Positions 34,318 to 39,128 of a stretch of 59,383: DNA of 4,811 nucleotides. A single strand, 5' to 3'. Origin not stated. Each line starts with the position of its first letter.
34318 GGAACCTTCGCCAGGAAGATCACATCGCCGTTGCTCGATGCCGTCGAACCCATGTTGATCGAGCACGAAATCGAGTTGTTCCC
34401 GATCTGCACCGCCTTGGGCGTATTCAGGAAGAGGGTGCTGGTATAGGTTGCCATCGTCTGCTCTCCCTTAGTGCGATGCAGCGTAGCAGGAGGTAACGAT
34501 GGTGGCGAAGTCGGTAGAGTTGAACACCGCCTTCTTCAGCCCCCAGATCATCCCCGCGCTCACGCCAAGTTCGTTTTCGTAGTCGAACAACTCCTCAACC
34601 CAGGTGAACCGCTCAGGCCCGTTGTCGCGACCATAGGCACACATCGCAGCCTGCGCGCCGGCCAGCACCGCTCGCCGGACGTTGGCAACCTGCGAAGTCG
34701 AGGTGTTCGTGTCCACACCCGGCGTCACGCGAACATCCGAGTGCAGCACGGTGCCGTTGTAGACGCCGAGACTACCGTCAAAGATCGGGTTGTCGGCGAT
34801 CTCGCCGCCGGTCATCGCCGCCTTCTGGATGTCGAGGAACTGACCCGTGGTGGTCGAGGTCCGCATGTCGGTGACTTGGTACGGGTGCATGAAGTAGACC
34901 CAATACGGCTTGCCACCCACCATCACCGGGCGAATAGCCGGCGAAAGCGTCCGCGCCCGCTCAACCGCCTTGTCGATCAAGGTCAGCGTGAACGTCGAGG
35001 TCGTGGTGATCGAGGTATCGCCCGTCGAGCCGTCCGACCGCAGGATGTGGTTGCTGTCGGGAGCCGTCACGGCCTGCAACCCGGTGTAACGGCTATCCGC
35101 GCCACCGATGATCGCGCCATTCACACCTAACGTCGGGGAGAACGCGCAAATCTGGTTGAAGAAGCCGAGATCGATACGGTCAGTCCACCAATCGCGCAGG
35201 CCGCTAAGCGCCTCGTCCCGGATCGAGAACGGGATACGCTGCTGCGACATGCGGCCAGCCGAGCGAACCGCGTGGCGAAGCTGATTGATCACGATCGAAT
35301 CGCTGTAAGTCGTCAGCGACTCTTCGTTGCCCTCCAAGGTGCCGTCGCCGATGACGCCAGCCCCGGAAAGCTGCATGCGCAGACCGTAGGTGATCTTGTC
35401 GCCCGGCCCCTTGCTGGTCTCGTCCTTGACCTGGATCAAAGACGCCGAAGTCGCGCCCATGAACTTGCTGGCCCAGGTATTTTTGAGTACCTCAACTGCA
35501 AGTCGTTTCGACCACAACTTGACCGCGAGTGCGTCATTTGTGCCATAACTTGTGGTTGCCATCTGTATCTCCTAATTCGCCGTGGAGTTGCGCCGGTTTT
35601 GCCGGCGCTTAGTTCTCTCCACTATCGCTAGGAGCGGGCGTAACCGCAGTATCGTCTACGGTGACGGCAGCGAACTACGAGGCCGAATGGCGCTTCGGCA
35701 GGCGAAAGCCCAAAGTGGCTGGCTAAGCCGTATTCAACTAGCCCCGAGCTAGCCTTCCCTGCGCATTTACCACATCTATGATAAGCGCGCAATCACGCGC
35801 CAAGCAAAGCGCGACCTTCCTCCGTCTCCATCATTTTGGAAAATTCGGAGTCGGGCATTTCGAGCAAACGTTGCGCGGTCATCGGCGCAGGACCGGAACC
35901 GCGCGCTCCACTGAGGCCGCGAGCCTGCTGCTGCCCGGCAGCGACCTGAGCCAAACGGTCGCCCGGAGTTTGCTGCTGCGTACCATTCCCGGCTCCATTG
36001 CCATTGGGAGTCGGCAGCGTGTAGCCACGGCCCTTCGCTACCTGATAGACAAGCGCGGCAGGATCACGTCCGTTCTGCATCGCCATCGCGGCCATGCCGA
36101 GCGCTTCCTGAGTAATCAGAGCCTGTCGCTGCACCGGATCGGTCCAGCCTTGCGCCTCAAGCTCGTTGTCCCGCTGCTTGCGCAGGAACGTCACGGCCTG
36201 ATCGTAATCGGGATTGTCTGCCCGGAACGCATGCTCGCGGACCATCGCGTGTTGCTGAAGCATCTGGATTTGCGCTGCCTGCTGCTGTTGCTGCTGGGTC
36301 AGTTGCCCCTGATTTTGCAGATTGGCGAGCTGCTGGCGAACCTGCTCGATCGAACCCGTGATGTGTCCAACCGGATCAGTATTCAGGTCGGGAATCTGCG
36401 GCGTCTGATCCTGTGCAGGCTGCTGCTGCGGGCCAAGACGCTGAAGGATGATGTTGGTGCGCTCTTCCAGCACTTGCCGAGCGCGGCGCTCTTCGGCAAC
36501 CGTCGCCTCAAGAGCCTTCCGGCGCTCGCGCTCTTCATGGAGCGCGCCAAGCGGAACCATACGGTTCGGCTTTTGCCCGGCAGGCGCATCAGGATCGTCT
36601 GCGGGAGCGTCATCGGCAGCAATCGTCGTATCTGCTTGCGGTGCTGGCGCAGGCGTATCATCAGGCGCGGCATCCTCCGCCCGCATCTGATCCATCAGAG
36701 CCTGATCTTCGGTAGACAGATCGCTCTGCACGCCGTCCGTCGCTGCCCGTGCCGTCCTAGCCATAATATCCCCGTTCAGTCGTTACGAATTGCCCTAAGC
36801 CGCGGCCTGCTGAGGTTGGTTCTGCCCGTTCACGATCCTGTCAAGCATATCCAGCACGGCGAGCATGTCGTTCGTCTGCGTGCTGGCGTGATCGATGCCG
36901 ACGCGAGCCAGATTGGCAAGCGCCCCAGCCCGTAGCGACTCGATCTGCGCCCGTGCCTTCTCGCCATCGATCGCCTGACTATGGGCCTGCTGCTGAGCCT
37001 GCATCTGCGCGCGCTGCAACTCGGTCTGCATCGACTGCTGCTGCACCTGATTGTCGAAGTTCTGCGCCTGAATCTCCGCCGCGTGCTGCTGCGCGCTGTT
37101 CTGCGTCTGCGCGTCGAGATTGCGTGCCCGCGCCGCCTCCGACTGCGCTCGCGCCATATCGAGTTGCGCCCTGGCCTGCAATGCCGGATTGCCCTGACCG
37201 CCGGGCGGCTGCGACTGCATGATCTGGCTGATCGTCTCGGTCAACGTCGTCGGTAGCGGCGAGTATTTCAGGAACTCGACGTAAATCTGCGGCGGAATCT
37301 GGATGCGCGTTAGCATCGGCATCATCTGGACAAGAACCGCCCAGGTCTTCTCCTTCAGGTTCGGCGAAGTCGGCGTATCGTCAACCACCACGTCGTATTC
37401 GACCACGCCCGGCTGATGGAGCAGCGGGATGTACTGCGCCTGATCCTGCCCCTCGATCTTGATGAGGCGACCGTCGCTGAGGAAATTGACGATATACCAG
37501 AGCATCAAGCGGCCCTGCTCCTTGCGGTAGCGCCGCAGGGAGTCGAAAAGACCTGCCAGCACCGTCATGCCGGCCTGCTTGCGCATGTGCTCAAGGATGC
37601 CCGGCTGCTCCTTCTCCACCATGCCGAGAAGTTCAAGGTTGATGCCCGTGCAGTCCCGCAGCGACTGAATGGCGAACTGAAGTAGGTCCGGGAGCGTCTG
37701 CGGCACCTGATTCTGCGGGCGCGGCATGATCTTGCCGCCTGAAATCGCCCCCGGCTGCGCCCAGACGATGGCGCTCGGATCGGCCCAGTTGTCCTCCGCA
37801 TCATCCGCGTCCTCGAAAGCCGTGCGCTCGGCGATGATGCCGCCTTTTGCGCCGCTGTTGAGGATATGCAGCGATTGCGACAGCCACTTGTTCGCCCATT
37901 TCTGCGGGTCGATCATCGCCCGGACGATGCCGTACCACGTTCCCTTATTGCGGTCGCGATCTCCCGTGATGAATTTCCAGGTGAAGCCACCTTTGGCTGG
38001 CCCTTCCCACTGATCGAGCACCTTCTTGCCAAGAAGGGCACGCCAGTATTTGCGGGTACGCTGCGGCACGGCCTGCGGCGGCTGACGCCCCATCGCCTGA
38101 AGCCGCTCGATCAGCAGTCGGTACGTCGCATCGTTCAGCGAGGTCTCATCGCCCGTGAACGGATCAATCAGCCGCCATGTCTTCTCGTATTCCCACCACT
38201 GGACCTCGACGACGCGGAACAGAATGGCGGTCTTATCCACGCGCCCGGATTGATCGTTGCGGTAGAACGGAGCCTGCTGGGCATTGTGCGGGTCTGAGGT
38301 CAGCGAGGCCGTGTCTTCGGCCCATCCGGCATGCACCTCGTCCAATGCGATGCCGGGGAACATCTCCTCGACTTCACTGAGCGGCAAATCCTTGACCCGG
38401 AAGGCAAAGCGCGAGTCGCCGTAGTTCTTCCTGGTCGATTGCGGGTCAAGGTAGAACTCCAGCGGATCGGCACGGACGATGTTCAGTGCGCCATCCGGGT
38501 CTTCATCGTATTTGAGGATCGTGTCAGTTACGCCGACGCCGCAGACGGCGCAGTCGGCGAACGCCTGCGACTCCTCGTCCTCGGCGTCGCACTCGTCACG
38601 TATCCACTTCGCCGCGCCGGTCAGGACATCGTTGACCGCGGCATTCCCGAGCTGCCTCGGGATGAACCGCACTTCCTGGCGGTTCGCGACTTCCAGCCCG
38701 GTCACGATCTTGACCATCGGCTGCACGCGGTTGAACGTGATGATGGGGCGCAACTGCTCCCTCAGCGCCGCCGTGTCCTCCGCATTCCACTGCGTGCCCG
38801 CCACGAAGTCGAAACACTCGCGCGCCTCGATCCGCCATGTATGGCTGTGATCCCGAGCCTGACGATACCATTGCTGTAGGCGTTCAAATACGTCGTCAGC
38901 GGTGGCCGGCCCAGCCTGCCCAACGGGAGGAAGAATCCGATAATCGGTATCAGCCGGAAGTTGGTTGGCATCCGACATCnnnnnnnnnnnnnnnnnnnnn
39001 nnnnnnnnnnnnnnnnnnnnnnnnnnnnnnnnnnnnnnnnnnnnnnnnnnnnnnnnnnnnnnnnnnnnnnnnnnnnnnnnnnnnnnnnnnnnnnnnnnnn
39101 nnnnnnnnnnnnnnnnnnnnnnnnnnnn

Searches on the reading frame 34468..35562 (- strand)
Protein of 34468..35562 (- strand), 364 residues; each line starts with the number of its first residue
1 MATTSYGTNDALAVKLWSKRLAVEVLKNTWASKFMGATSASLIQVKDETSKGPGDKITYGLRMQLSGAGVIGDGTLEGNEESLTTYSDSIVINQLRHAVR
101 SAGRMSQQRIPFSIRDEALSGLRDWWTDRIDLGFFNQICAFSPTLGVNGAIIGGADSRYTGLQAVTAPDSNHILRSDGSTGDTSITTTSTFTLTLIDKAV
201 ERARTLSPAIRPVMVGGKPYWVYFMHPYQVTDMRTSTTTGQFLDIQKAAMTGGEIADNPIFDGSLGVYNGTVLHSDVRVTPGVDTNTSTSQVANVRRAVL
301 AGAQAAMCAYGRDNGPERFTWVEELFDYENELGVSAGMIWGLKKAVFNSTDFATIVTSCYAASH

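Call 10: search_protein_families(library=phrogs, proteins=[window:34468-35562:-], max_evalue=0.01)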
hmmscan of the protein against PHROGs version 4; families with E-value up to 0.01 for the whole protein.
window:34468-35562:- (364 aa): 3 families
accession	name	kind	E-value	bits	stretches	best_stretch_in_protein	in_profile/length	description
phrog_334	-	head and packaging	2.1e-89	301.2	1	1-357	1-375/381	major head protein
phrog_13784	-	unknown function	2.8e-11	44.8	1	38-127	53-141/177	-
phrog_31117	-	unknown function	0.0073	17.6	0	292-348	31-90/110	-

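Call 36: search_dna_similar(query=window:34468-35562:-, collection=phages, mode=protein, max_rows=25)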
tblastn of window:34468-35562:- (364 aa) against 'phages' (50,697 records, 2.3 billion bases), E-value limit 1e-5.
Records with a match: 372; places in all: 372; records where one place covers at least 80% of the query: 360.
Best place of each record, by identity: <60% 372.
By first word of the organism name: Vibrio 102; Stx2a-converting 80; Escherichia 71; Ralstonia 31; Stx2-converting 12; Burkholderia 10; Pseudomonas 10; Klebsiella 6; Shigella 6; Stx 6; and 18 more.
By host as written in the record: - 204; Escherichia coli K514 (EHEC) 7; Ralstonia pseudosolanacearum 6; Ralstonia solanacearum 5; Ralstonia pseudosolanacearum I-31 (MT043) 5; Burkholderia cenocepacia 4; Ralstonia pseudosolanacearum I-15 (MT014) 4; Ralstonia pseudosolanacearum I-33 (MT061) 4; and 94 more.
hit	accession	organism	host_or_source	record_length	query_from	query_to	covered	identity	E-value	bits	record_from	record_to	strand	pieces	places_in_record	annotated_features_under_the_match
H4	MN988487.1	Rhizobium phage RHph_Y1_10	Rhizobium etli Y1_10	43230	1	364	100%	53.7%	4e-112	364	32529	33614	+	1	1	major capsid protein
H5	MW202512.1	Caudoviricetes sp.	Manatee Spring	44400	33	364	91%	53.6%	6e-101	332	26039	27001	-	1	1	major capsid protein | hypothetical protein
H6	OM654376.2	Paracoccus phage vB_PmaP_KLEP18-1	Paracoccus marcusii strain KR4M-18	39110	4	362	99%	46.9%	2e-91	305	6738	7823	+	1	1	major capsid protein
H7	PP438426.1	Microcystis phage Mae-JY35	Microcystis aeruginosa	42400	1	362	99%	44.8%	2e-81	276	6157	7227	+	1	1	hypothetical protein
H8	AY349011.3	Burkholderia phage Bcep22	-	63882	1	364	100%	37.9%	4e-53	194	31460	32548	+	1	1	major capsid protein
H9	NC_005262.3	Burkholderia phage Bcep22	-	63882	1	364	100%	37.9%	4e-53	194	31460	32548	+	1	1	major head protein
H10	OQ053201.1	Burkholderia phage CSP3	Burkholderia contaminans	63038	1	364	100%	37.5%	1e-52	193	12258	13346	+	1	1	major capsid protein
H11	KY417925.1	Ochrobactrum phage POI1126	Ochrobactrum intermedium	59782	2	362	99%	37.8%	3e-53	195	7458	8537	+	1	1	major capsid protein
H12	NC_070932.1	Ochrobactrum phage POI1126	Ochrobactrum intermedium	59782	2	362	99%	37.8%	3e-53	195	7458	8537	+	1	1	major capsid protein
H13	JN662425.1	Burkholderia phage DC1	Burkholderia cepacia LMG 18821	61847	1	364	100%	37.3%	1e-52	192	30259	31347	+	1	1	hypothetical protein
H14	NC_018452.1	Burkholderia phage DC1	Burkholderia cepacia LMG 18821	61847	1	364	100%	37.3%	1e-52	192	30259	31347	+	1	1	major head protein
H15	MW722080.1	Klebsiella phage vB_KpnP_ZX1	Klebsiella sp.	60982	3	361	99%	37.6%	4e-51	189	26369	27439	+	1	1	major capsid protein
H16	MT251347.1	Klebsiella phage LASTA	Klebsiella pneumoniae NI9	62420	3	361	99%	37.6%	3e-50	186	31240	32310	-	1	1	major capsid protein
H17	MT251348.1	Klebsiella phage SJM3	Klebsiella pneumoniae NI9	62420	3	361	99%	37.6%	3e-50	186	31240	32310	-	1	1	major capsid protein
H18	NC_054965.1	Klebsiella phage LASTA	Klebsiella pneumoniae NI9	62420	3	361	99%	37.6%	3e-50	186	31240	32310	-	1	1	major head protein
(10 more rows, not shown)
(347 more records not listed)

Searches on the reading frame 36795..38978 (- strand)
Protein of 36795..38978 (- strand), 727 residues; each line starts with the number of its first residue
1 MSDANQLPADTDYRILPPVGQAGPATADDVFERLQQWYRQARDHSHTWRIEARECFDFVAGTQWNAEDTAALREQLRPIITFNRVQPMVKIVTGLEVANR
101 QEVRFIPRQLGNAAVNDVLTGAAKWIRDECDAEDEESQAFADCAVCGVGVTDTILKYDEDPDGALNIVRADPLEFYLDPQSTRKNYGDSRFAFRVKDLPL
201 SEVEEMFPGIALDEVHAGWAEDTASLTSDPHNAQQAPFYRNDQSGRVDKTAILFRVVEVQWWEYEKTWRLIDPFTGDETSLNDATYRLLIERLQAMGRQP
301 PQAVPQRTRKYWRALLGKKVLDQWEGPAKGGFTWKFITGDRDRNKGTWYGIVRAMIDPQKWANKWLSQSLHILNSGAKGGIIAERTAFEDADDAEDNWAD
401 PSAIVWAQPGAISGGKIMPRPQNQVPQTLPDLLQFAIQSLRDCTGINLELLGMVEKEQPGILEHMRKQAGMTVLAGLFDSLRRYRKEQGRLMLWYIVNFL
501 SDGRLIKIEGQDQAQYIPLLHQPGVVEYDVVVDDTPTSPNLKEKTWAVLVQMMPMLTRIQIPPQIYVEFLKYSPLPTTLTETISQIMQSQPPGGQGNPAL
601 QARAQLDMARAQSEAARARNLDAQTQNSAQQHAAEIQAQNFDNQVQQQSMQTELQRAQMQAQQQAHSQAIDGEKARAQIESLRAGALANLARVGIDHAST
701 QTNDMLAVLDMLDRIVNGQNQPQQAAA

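Call 11: search_protein_families(library=phrogs, proteins=[window:36795-38978:-], max_evalue=0.01)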
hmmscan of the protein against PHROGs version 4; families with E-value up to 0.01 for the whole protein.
window:36795-38978:- (727 aa): 5 families
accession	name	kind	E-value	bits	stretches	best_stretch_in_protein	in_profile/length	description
phrog_156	-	head and packaging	8.8e-99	332.7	1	28-678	9-667/681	portal protein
phrog_14911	-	unknown function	0.00011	22.2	1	45-173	21-148/404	-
phrog_6547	-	head and packaging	0.00093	18.3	0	124-266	193-330/827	portal protein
phrog_18470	-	head and packaging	0.001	19.3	1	43-212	33-203/232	portal protein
phrog_32380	-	unknown function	0.0087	16.4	0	58-196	30-168/287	-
